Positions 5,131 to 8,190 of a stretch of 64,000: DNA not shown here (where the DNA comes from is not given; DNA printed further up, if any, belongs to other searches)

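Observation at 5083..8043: Low-GC island encoding a 920-aa single-chain tandem metallophosphoesterase (degenerate plus intact copy) with a ~180-aa coiled-coil insertion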

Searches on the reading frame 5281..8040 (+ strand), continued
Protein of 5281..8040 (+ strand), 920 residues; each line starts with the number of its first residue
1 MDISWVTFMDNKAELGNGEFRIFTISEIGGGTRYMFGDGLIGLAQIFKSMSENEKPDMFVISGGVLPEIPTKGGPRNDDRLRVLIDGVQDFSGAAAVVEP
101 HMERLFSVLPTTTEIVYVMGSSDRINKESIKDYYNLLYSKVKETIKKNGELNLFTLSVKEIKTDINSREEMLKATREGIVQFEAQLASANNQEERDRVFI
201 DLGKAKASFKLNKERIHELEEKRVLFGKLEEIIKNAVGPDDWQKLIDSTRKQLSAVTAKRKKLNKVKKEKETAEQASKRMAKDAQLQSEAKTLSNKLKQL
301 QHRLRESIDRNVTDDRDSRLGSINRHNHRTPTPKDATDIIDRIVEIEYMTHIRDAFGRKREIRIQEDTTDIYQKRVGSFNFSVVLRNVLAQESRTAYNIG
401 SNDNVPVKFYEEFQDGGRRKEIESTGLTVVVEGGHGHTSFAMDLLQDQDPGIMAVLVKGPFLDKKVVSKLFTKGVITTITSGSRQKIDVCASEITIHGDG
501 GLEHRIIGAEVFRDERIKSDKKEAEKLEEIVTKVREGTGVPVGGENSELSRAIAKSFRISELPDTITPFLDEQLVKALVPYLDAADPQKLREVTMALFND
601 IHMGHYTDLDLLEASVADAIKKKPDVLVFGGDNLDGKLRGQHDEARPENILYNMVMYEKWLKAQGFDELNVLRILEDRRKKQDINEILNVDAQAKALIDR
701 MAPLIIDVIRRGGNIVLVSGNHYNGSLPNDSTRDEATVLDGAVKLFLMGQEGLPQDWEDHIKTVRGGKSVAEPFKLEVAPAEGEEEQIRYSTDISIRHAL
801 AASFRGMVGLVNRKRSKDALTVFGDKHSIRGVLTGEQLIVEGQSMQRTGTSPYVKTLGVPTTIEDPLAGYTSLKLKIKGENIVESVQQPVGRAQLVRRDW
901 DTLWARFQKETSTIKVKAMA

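Call 71: find_encoding_contigs(protein=P0156, flank=8000, max_places=1)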
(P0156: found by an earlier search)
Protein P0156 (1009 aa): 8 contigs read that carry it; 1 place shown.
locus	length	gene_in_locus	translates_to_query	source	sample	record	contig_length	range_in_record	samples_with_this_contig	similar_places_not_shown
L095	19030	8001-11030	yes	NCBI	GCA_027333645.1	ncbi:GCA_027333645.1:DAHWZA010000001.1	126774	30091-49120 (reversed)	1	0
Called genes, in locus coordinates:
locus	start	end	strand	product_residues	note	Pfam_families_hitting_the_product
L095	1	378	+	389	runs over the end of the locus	PF13439:Glyco_transf_4, PF13579:Glyco_trans_4_4, PF00534:Glycos_transf_1, PF13692:Glyco_trans_1_4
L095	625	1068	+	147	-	PF23435:DUF7121 (weak)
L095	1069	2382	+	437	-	PF00753:Lactamase_B, PF23023:Anti-Pycsar_Apyc1, PF12706:Lactamase_B_2, PF16661:Lactamase_B_6, PF10996:Beta-Casp, PF07521:RMMBL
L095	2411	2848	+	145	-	-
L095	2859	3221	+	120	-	-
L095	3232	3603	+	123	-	-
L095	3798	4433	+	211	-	PF00687:Ribosomal_L1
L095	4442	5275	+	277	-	PF00466:Ribosomal_L10, PF17777:RL10P_insert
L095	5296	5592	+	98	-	PF00428:Ribosomal_60s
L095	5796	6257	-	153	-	-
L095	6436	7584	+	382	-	PF13412:HTH_24 (faint)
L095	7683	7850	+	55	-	-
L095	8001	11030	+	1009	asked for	-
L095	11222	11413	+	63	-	-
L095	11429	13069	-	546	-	PF01935:DUF87, PF10412:TrwB_AAD_bind (faint), PF12846:AAA_10 (faint)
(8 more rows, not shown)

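Call 72: find_encoding_contigs(protein=P0031, flank=8000, max_places=1)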
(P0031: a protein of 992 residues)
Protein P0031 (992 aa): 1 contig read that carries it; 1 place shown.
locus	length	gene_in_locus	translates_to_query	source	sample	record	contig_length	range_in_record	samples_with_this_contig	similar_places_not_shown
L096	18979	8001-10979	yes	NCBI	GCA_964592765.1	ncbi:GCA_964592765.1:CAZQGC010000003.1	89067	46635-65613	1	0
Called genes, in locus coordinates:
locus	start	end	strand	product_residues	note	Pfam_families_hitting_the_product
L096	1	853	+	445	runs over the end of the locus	PF13404:HTH_AsnC-type (faint)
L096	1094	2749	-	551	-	PF00118:Cpn60_TCP1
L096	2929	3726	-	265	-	PF10609:ParA, PF01656:CbiA, PF13614:AAA_31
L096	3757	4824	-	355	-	PF03706:LPG_synthase_TM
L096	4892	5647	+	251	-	PF00535:Glycos_transf_2, PF10111:Glyco_tranf_2_2 (weak), PF13641:Glyco_tranf_2_3, PF13632:Glyco_trans_2_3 (weak)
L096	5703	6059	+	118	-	PF24903:OB_MEIOB_N (faint), PF21473:OB_Ssb-like, PF01336:tRNA_anti-codon (weak)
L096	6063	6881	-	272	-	PF06053:DUF929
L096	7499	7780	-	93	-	PF18898:DUF5654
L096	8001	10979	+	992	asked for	-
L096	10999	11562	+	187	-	PF01455:HupF_HypC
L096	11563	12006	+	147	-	-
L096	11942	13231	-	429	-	PF00374:NiFeSe_Hases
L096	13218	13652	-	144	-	PF01058:Oxidored_q6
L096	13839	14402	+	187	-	-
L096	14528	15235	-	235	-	PF01351:RNase_HII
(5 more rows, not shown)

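Call 78: search_protein_families(library=pfam, proteins=[P0063, P0072, P0073, P0077, P0079, P0080, P0083, P0085, P0087, P0090], max_evalue=0.001)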
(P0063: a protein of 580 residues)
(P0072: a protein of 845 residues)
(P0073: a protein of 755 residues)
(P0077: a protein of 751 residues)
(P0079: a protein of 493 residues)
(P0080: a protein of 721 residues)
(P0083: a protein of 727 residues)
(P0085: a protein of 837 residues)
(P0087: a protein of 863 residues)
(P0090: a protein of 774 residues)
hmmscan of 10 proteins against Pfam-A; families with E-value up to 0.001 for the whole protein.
P0063 (580 aa): 2 families
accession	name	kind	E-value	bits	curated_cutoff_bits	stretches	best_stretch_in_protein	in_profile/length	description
PF12850.12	Metallophos_2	-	4e-07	30.6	27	0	420-531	50-136/154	Calcineurin-like phosphoesterase superfamily domain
PF00149.33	Metallophos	-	0.00094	20.1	21.5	0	291-353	2-45/191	Calcineurin-like phosphoesterase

P0072 (845 aa): 0 families

P0073 (755 aa): 0 families

P0077 (751 aa): 2 families
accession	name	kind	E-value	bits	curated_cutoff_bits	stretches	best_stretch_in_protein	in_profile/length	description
PF00149.33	Metallophos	-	2.9e-06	28.3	21.5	1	464-527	2-59/191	Calcineurin-like phosphoesterase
PF12850.12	Metallophos_2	-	0.00084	19.8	27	0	464-520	2-47/154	Calcineurin-like phosphoesterase superfamily domain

P0079 (493 aa): 0 families

P0080 (721 aa): 1 family
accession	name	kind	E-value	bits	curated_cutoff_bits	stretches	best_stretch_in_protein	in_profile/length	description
PF00149.33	Metallophos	-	2.3e-05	25.4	21.5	1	430-570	1-93/191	Calcineurin-like phosphoesterase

P0083 (727 aa): 0 families

P0085 (837 aa): 2 families
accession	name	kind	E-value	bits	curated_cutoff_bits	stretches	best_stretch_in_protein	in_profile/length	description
PF12850.12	Metallophos_2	-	3.6e-05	24.3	27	0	645-761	42-130/154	Calcineurin-like phosphoesterase superfamily domain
PF00149.33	Metallophos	-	0.00013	22.8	21.5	0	530-749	7-190/191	Calcineurin-like phosphoesterase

P0087 (863 aa): 0 families

P0090 (774 aa): 0 families

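Call 79: list_cluster_members(proteins=[P0072, P0073, P0077, P0079, P0080, P0083, P0085, P0087, P0089, P0090])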
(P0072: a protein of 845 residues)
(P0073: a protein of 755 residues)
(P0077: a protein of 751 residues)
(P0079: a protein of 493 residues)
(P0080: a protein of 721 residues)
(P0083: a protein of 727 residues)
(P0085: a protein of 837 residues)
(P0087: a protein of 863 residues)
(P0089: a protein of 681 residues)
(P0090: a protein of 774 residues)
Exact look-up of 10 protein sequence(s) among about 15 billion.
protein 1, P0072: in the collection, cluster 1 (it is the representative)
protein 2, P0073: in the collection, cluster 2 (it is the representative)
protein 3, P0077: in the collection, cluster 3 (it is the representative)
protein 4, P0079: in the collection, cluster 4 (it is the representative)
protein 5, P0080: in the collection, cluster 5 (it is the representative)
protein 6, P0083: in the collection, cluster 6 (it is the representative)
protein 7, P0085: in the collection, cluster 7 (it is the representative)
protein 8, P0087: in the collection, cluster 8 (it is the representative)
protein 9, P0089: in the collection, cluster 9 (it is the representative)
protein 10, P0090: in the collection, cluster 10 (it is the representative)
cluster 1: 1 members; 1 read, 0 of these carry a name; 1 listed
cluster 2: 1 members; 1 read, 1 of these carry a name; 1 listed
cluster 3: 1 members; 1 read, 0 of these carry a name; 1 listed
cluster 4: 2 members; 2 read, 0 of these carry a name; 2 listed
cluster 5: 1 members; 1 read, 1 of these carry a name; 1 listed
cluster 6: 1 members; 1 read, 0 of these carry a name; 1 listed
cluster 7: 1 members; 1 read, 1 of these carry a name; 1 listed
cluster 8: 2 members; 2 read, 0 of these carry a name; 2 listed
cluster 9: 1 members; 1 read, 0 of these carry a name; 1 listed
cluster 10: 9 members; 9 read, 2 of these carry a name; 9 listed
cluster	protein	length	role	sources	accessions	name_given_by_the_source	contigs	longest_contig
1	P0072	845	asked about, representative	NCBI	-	-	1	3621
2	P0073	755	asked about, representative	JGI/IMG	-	hypothetical protein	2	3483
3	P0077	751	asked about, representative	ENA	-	-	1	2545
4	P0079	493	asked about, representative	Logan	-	-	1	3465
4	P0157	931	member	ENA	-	-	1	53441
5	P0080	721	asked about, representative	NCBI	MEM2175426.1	MAG: metallophosphoesterase, partial [Candidatus Micrarchaeia archaeon]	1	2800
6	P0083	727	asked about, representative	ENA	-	-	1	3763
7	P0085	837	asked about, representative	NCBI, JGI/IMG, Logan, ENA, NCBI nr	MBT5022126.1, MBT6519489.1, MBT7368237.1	hypothetical protein HOK51_06575 [Candidatus Woesearchaeota archaeon] | hypothetical protein | hypothetical protein [Candidatus Woesearchaeota archaeon]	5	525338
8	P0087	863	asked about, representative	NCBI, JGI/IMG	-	-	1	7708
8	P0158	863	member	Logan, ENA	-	-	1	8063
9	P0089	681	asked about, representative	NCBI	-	-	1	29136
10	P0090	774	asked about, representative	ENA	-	-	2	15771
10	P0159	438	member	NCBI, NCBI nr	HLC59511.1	MAG TPA: hypothetical protein VJH34_03225, partial [archaeon] | hypothetical protein [archaeon]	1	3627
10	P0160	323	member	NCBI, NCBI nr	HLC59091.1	MAG TPA: hypothetical protein VJH34_01040, partial [archaeon] | hypothetical protein [archaeon]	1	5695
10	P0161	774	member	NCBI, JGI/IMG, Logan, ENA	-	-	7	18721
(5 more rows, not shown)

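Call 81: find_encoding_contigs(protein=P0085, flank=8000, max_places=1)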
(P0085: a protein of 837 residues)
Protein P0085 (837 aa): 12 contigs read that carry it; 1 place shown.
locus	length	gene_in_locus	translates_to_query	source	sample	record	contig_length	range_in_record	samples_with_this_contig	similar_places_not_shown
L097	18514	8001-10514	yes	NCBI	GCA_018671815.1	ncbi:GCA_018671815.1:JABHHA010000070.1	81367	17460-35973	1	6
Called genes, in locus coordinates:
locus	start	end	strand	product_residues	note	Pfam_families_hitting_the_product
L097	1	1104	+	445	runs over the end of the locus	-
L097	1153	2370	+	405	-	PF12704:MacB_PCD, PF02687:FtsX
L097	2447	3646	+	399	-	PF12704:MacB_PCD, PF02687:FtsX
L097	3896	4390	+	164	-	-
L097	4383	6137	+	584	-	PF00004:AAA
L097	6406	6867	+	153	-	-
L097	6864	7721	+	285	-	PF13365:Trypsin_2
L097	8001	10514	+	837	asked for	-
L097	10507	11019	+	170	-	-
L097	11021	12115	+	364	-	PF00656:Peptidase_C14 (weak)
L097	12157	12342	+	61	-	-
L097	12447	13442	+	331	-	-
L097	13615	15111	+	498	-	PF13847:Methyltransf_31 (faint)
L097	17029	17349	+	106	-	-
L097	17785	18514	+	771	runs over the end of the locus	-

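Call 82: search_protein_families(library=padloc, proteins=[L097:4383-6134:+, L097:6406-6864:+, L097:6864-7718:+, L097:10507-11016:+, L097:11021-12112:+, L097:12447-13439:+, L097:13615-15108:+, L097:3896-4387:+], max_evalue=0.001)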
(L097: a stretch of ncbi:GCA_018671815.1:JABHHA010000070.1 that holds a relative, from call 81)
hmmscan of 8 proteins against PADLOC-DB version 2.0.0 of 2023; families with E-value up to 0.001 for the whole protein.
L097:4383-6134:+ (584 aa): 6 families
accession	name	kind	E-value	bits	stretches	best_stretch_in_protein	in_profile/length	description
PDLC02196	IetA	-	4.9e-38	129.5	1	311-546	125-357/374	-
PDLC02195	IetA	-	1.8e-34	117.7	1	312-551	141-378/395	-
PDLC04232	IetA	-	4.8e-27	93.2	1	311-486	119-295/330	-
PDLC04231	IetA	-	4.6e-19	67.2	1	312-447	121-254/262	-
PDLC00915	TRIP13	-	2.5e-09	35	1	306-473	62-255/302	TRIP13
PDLC00914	TRIP13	-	4.6e-06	24.3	1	310-460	73-238/302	TRIP13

L097:6406-6864:+ (153 aa): 0 families

L097:6864-7718:+ (285 aa): 2 families
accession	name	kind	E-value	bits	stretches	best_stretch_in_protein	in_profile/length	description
PDLC02960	RT-Protease_XI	-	5.3e-11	40.2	1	30-236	319-479/506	single gene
PDLC05022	PDC-S45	-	2.4e-07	28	1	66-99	31-68/293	-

L097:10507-11016:+ (170 aa): 0 families

L097:11021-12112:+ (364 aa): 1 family
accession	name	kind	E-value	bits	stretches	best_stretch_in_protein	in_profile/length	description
PDLC02987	caspase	-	1.2e-08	32.7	1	150-267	47-132/453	-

L097:12447-13439:+ (331 aa): 0 families

L097:13615-15108:+ (498 aa): 0 families

L097:3896-4387:+ (164 aa): 0 families
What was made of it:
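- On Known anti-phage defence systems (PADLOC-DB): One Woesearchaeota locus has IetA-like AAA, protease and caspase-like neighbours (calls 81, 82).
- In one Woesearchaeota genome the homologue lies in a same-strand cluster with an IetA-like AAA ATPase (E=4.9e-38), a trypsin-like protease and a caspase-like protein (calls 81, 82).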

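Call 84: find_homologous_proteins(query=P0085, max_evalue=0.00001)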
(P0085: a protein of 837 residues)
Query P0085 (837 aa): 7 proteins with E <= 0.00001 among 8000 candidates.
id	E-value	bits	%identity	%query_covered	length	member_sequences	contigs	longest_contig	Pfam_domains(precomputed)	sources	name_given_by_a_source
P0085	0.0e+0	1871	100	100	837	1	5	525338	-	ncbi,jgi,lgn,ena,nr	ncbi:hypothetical protein HOK51_06575 [Candidatus Woesearchaeota archaeon]|jgi:hypothetical protein|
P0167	4.6e-176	606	39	94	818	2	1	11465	-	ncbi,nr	ncbi:MAG: hypothetical protein U9R08_05155 [Nanoarchaeota archaeon]|nr:hypothetical protein [Nanoarc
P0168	5.6e-169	582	40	95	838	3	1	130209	-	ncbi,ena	-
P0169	4.1e-112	394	32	94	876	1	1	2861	-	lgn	-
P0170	1.9e-107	379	31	96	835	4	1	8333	-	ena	-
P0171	1.8e-103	366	31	95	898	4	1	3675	-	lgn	-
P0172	2.2e-94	336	31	95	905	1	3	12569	-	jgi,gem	-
